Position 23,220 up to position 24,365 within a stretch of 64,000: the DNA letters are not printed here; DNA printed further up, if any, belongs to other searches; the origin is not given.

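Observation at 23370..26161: DUF4423/TIGR02147-like HTH protein translationally coupled to a large CarboxypepD_reg/FN3 lipoprotein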

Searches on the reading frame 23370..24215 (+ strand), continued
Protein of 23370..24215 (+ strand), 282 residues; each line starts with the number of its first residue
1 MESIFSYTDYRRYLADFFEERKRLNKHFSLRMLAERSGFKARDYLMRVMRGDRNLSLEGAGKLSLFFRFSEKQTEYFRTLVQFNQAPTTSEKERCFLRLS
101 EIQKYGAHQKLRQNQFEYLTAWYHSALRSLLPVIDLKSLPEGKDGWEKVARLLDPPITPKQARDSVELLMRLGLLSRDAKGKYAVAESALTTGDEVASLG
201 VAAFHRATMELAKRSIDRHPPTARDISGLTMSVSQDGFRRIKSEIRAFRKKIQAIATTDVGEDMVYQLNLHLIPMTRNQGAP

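Call 19: find_related_loci(query=A1, collection=genome_contigs, flank=5000)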
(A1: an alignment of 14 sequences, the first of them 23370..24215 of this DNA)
Query A1 (282 aa) in genome_contigs; peptide patterns used: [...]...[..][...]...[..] (x = any residue, [..] = any of these).
159 stretches matched a pattern; 120 encode a relative of the query (tblastn E <= 1e-3); the best 80 are kept; 80 distinct loci.
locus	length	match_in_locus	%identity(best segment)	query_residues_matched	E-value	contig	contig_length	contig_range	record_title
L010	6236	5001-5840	85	1-280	3e-164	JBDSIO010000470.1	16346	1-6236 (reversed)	MAG: Fibrobacteria bacterium isolate cluster1_bin.300 k127_2143290, whole genome shotgun sequence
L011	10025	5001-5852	86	1-282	1e-162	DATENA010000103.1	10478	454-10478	MAG TPA_asm: Fibrobacteria bacterium isolate SMAG_U8957 k141_1882302, whole genome shotgun sequence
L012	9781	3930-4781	85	1-282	8e-159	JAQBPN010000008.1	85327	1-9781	MAG: Fibrobacteres bacterium isolate RYN_348 scaffold_3236389, whole genome shotgun sequence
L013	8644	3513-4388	79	1-282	1e-155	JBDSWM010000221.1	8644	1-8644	MAG: Fibrobacteria bacterium isolate cluster1_bin.628 k127_11880003, whole genome shotgun sequence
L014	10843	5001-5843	83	1-281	3e-154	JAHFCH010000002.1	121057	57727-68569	MAG: Fibrobacteres bacterium isolate nzgw217 NODE_92_length_121058_cov_4.381455, whole genome shotgun sequence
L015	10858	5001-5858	82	1-281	7e-153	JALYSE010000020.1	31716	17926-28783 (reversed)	MAG: Fibrobacterota bacterium isolate MDV bin107 SD1456_NODE_259_length_31716_cov_1.174459, whole genome shotgun sequenc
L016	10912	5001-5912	77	1-281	6e-150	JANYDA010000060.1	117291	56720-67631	MAG: Fibrobacteria bacterium isolate 336R_metabinner_36 336R_k141_2454593, whole genome shotgun sequence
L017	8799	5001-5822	60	1-280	1e-117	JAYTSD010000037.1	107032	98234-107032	MAG: Fibrobacteria bacterium isolate GFS_4934 GFS_4934_36, whole genome shotgun sequence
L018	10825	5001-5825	53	1-281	1e-99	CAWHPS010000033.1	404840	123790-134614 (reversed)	MAG: uncultured Fibrobacterota bacterium isolate MFD04716.bin.2.54 genome assembly, contig: contig_17271, whole genome s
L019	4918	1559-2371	49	1-277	3e-88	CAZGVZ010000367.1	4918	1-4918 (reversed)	MAG TPA_asm: uncultured Fibrobacteraceae bacterium isolate SRP192927_co6_101 genome assembly, contig: NODE_48400_length_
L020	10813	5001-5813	49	1-277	2e-85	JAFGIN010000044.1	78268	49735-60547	MAG: Chitinispirillaceae bacterium isolate Zod_Metabat.210 k87_2617932, whole genome shotgun sequence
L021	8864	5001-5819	47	1-279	2e-81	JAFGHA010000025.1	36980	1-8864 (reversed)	MAG: Chitinispirillaceae bacterium isolate Zod_Metabat.1421 k87_1112737, whole genome shotgun sequence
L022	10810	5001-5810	41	1-276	1e-72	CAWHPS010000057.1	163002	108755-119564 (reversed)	MAG: uncultured Fibrobacterota bacterium isolate MFD04716.bin.2.54 genome assembly, contig: contig_59991, whole genome s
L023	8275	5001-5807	39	1-277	6e-65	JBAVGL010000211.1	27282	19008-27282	MAG: Chitinivibrionales bacterium isolate MFD06947_ilm_asm_bin9 k127_26044, whole genome shotgun sequence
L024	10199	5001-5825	37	1-281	3e-62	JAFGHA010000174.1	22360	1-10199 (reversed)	MAG: Chitinispirillaceae bacterium isolate Zod_Metabat.1421 k87_8358414, whole genome shotgun sequence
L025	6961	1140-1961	34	1-280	1e-57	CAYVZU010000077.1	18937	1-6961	MAG TPA_asm: uncultured Fibrobacterota bacterium isolate SRP062349_co5_336 genome assembly, contig: NODE_915_length_1893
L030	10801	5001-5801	38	3-278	7e-54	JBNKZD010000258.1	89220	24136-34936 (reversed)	MAG: Chitinispirillaceae bacterium isolate D1.bin.5.orig k141_1827059, whole genome shotgun sequence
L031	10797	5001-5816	33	3-281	1e-53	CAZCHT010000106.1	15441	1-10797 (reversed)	MAG TPA_asm: uncultured Bdellovibrio sp. isolate SRP107338_co1_318 genome assembly, contig: NODE_4048_length_15441_cov_6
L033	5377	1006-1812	34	1-276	8e-53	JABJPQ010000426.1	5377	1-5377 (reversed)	MAG: Halobacteriovoraceae bacterium isolate SI075_bin7 k141_2973055, whole genome shotgun sequence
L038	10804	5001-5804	33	3-277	1e-50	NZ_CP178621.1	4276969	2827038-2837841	Bdellovibrio sp. HCB337 chromosome, complete genome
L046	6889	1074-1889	36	3-280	4e-48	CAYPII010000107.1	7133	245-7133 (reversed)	MAG TPA_asm: uncultured Myxococcales bacterium isolate SRP141376_co4_47 genome assembly, contig: NODE_16969_length_7133_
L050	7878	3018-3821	32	3-277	2e-46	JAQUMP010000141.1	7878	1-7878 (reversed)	MAG: Chitinivibrionales bacterium isolate STD1_157 NODE_29581_length_7878_cov_2.388466_Sandtown_D1, whole genome shotgun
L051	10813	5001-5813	35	4-278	2e-46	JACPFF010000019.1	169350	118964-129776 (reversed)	MAG: Deltaproteobacteria bacterium isolate NC_groundwater_354_Ag_B-0.1um_58_14 GD18-4_B1_scaffold_835879, whole genome s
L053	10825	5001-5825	33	3-280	2e-45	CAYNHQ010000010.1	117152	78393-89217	MAG TPA_asm: uncultured bacterium isolate binchicken_co185_186 genome assembly, contig: NODE_209_length_117152_cov_8.902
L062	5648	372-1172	30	4-275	7e-38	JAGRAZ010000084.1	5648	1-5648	MAG: Bdellovibrionales bacterium isolate HKST-UBA31 NODE_84_length_5648_cov_4.310716, whole genome shotgun sequence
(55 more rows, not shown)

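Call 26: predict_structure(alignment_id=A1)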
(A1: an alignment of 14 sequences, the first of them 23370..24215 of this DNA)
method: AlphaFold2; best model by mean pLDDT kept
length: 282 residues; sequences in the alignment: 14
mean_pLDDT: 79.9   pTM: 0.56
mean pLDDT of the five models: 79.9, 78.7, 78.1, 76.5, 74.9
residues with pLDDT >= 90: 59; 70-90: 173; 50-70: 45; < 50: 5
segments of 3 or more residues with pLDDT < 50: 191-193
pLDDT, mean of each block of 10 residues (from residue 1): 82 92 91 90 90 91 94 93 82 79 65 66 85 67 75 87 88 81 71 54 77 79 70 85 86 81 75 69 40
secondary structure, 60 per line:
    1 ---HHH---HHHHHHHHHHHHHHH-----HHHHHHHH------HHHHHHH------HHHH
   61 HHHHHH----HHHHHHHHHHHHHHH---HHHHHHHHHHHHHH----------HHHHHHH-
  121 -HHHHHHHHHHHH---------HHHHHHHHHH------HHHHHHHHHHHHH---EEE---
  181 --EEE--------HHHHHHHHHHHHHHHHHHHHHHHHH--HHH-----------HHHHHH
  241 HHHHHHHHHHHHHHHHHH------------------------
elements in order: H10-24 H30-37 H44-50 H57-66 H71-85 H89-102 H113-119 H122-133 H143-152 H159-171 E175-177 E183-185 H194-218 H235-258
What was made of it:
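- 23370..24218 (+): Gene A: a 282-aa cytoplasmic TIGR02147/DUF4423 protein. It has an XRE-type HTH (about aa 25-60, nt 23442-23549), a winged helix (about aa 143-190, nt 23796-23939) and two long C-terminal helices. AF2 model with pLDDT 79.9 (call 26).
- On XRE-family HTH DNA-binding proteins (protein A, N-terminal domain): The pLDDT is 90-94 over aa 11-80 (call 26).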

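Call 27: search_protein_representatives(alignment_id=A1)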
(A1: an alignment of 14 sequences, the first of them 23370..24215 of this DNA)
Query: 14 sequences, 276 profile positions. Proteins with E-value up to 0.001 (for the whole library): 18544; up to 1e-10: 13170; up to 1e-30: 3916. The best 150 are listed.
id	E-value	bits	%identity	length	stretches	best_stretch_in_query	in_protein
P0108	5.9e-118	409.6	-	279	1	1-274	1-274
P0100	1.5e-112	391.9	-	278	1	1-275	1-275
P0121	1.5e-99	349.3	-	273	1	1-273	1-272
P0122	2.3e-98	345.4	-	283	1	3-273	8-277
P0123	1.6e-96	339.3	-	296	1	6-273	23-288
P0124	3.8e-94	331.5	-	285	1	3-275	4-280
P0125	2.6e-93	328.8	-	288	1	3-272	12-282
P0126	2.6e-93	328.8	-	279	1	1-270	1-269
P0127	6.0e-93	327.6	-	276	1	1-275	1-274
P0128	3.1e-92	325.3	-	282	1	1-272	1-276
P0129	2.8e-91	322.1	-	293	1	1-275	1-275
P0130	1.3e-90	320.0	-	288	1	4-274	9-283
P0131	8.1e-90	317.3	-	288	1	1-271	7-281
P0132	7.9e-89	314.1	-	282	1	4-274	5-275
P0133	1.0e-88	313.7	-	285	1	1-271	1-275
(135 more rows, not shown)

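Call 40: search_protein_families(library=ncbifam, proteins=[L031:5819-6289:+, L038:5816-6304:+, L033:1826-2302:+, L046:1906-2526:+, L053:5831-6709:+, L062:1193-1930:+, L025:1967-2686:+, L030:5819-6136:+, L051:5822-8890:+, L050:3829-4563:+], max_evalue=0.001)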
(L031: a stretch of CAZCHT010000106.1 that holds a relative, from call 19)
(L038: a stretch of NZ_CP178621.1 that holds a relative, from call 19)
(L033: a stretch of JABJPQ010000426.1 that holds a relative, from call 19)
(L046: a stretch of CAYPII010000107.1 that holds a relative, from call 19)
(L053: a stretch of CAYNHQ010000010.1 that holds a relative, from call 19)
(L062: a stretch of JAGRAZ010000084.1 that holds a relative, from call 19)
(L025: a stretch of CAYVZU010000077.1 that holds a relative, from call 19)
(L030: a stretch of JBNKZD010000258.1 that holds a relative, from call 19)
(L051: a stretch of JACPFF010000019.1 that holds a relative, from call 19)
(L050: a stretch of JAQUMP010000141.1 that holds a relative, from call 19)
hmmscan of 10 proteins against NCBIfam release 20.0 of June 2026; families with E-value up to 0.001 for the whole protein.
L031:5819-6289:+ (157 aa): 0 families

L038:5816-6304:+ (163 aa): 0 families

L033:1826-2302:+ (159 aa): 0 families

L046:1906-2526:+ (207 aa): 0 families

L053:5831-6709:+ (293 aa): 0 families

L062:1193-1930:+ (246 aa): 0 families

L025:1967-2686:+ (240 aa): 0 families

L030:5819-6136:+ (106 aa): 0 families

L051:5822-8890:+ (1023 aa): 0 families

L050:3829-4563:+ (245 aa): 0 families

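Call 51: search_protein_families(library=padloc, proteins=[window:23370-24215:+], max_evalue=0.01)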
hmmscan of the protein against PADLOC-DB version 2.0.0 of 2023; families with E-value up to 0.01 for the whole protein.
window:23370-24215:+ (282 aa): 0 families

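Call 53: find_related_loci(query=A1, collection=metagenome_contigs, flank=4000)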
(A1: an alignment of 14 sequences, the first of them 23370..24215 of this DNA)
Query A1 (282 aa) in metagenome_contigs; peptide patterns used: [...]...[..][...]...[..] (x = any residue, [..] = any of these).
212 stretches matched a pattern; 130 encode a relative of the query (tblastn E <= 1e-3); the best 80 are kept; 80 distinct loci.
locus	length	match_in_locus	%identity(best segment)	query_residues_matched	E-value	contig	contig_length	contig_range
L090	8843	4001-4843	87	1-281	6e-165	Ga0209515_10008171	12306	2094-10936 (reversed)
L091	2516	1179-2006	72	1-282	2e-142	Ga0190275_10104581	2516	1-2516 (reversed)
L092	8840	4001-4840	73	1-280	5e-133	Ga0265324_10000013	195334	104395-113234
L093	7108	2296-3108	52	1-277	6e-95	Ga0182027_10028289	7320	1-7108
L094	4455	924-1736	52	1-277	3e-95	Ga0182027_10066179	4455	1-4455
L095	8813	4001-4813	51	1-277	1e-94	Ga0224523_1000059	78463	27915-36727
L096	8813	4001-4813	51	1-277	1e-93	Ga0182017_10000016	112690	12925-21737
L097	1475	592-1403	52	1-277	2e-92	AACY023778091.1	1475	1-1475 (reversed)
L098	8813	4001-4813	47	1-277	3e-84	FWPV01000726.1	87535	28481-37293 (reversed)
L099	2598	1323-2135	47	1-277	4e-79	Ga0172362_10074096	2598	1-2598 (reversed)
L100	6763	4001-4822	42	1-280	5e-68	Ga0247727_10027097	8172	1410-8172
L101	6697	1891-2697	39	1-277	2e-64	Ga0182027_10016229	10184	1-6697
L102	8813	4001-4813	49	1-277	8e-90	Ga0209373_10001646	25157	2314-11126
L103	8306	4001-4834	38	1-282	6e-62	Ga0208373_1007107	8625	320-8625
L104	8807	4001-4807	39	1-277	3e-59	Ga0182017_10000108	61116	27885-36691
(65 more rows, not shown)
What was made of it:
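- The sampling covers 53 lineages out of about 18,500 clusters, and the first 48 were seeded by a single peptide pattern (calls 19, 53).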

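Call 67: fold_search(model_id=the predicted structure, library=pdb)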
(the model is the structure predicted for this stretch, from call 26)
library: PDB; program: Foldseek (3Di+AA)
matches with E <= 10: 712; with E <= 0.001: 0
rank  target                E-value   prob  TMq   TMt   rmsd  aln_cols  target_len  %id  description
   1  4g6q_B                7.0e-02  0.99  0.35  0.52   6.0       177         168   15  The crystal structure of a functionally unknown protein Kfla_6221 from Kribbella flavida DSM 17836 (released 2012-09-19)
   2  2qww_H                7.8e-02  0.51  0.17  0.28  16.6       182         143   13  Crystal structure of multiple antibiotic-resistance repressor (MarR) (YP_013417.1) from Listeria monocytogenes 4b F236 (released 2007-08-21)
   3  22oz_B                9.7e-02  0.44  0.16  0.25  16.5       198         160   11  Structural insights into HpaR-mediated recognition of hrpX and hrpG in Xanthomonas campestris pv. campestris (released 2026-03-11)
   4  5jlu                  1.6e-01  0.41  0.17  0.28  13.6       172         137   13  Crystal Structure of Adhesin competence repressor (AdcR) from Streptococcus pyogenes (released 2017-05-03)
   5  2qww_G                1.8e-01  0.51  0.18  0.31  15.7       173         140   14  Crystal structure of multiple antibiotic-resistance repressor (MarR) (YP_013417.1) from Listeria monocytogenes 4b F236 (released 2007-08-21)
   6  2qww_E                1.9e-01  0.38  0.19  0.30  14.7       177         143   19  Crystal structure of multiple antibiotic-resistance repressor (MarR) (YP_013417.1) from Listeria monocytogenes 4b F236 (released 2007-08-21)
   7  3trb_A                3.1e-01  0.96  0.22  0.55   5.3        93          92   19  Structure of an addiction module antidote protein of a HigA (higA) family from Coxiella burnetii (released 2011-09-28)
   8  5f8e_A                3.1e-01  0.35  0.20  0.18  12.1       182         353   13  Rv2258c-SAH (released 2016-06-29)
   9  7b5t_D                3.4e-01  0.41  0.17  0.22  19.1       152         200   10  S. agalactiae BusR transcription factor (released 2021-08-11)
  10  2qww_C                3.4e-01  0.38  0.19  0.34  14.8       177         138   18  Crystal structure of multiple antibiotic-resistance repressor (MarR) (YP_013417.1) from Listeria monocytogenes 4b F236 (released 2007-08-21)
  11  3i53_B                3.6e-01  0.41  0.16  0.15  10.6       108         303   17  Crystal structure of an O-methyltransferase (NcsB1) from neocarzinostatin biosynthesis in complex with S-adenosyl-L-ho (released 2009-09-01)
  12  5eeg_B                3.6e-01  0.41  0.19  0.17  12.4       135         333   18  Crystal structure of carminomycin-4-O-methyltransferase DnrK in complex with tetrazole-SAH (released 2015-12-23)
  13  2qww_D                3.6e-01  0.33  0.18  0.31  14.8       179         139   17  Crystal structure of multiple antibiotic-resistance repressor (MarR) (YP_013417.1) from Listeria monocytogenes 4b F236 (released 2007-08-21)
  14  7qcd_F                3.6e-01  0.10  0.16  0.17  29.9       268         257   12  CryoEM structure of the Smc5/6-holocomplex (composite structure) (released 2022-09-21)
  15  6d57_B                3.8e-01  0.20  0.16  0.26  12.5       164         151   15  Campylobacter jejuni ferric uptake regulator S1 metalated (released 2018-05-23)
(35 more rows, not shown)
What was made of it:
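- Tried and rejected: The best is the uncharacterised Kfla_6221, 4g6q (call 67).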
